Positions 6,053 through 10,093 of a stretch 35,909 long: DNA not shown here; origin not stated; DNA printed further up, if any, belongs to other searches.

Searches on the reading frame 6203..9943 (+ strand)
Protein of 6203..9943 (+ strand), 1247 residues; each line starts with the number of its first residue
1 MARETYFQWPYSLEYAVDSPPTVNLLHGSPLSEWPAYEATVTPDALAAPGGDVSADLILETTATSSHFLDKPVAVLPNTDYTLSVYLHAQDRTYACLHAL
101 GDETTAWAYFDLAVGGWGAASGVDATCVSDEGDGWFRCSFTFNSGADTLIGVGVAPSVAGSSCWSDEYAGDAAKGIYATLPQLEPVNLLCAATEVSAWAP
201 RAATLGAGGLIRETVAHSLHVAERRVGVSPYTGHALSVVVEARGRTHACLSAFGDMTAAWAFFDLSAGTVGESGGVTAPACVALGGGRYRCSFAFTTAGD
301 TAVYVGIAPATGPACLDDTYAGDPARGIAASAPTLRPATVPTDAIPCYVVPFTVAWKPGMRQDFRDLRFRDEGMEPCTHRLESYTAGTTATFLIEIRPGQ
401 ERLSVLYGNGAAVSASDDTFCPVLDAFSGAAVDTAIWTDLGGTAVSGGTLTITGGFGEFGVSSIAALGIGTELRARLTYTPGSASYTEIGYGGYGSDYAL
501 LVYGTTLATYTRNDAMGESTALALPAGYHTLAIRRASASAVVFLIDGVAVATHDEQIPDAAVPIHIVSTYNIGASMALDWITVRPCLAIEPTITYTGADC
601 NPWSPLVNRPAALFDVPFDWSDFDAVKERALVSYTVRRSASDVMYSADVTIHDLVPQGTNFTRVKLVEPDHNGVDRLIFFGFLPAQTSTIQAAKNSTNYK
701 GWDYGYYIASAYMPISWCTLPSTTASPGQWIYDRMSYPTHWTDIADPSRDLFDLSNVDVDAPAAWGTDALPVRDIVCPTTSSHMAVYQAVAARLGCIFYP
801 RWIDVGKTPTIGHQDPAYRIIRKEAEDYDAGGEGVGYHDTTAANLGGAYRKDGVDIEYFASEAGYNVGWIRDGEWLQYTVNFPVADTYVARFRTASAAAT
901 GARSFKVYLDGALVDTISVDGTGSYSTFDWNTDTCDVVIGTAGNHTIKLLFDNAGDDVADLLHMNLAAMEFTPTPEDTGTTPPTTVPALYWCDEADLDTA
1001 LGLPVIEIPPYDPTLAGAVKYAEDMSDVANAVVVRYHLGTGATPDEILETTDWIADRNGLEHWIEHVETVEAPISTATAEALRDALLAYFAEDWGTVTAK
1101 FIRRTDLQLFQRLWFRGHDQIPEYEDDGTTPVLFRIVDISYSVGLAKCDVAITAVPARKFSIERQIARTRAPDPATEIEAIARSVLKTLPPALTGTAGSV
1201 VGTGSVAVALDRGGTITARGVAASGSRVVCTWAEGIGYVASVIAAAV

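Call 6: search_protein_families(library=pfam, max_evalue=1, proteins=[window:6203-9943:+])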
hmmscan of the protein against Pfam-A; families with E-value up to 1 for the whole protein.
window:6203-9943:+ (1247 aa): 4 families
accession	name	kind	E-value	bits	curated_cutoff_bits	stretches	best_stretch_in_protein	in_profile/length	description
PF03422.21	CBM_6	-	1.4e-17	64.6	28.9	1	852-965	9-122/125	Carbohydrate binding module (family 6)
PF18099.7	CBM_35_2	-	4e-07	30.5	23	1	854-957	5-106/112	Carbohydrate binding module (family 35)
PF10102.14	DUF2341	-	5.8e-05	23.9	23.4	1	363-438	1-82/84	Domain of unknown function (DUF2341)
PF00630.25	Filamin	-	0.1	13.9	26.9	0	267-305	44-80/93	Filamin/ABP280 repeat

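Call 7: search_protein_families(library=phrogs, max_evalue=0.1, proteins=[window:6203-9943:+])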
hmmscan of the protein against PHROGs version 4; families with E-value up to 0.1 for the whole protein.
window:6203-9943:+ (1247 aa): 2 families
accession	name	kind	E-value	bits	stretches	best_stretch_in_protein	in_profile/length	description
phrog_5939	-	tail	3.5e-17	63.2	2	25-184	419-583/801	tail protein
phrog_34853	-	unknown function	4.2e-05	23.3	1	33-184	90-242/555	-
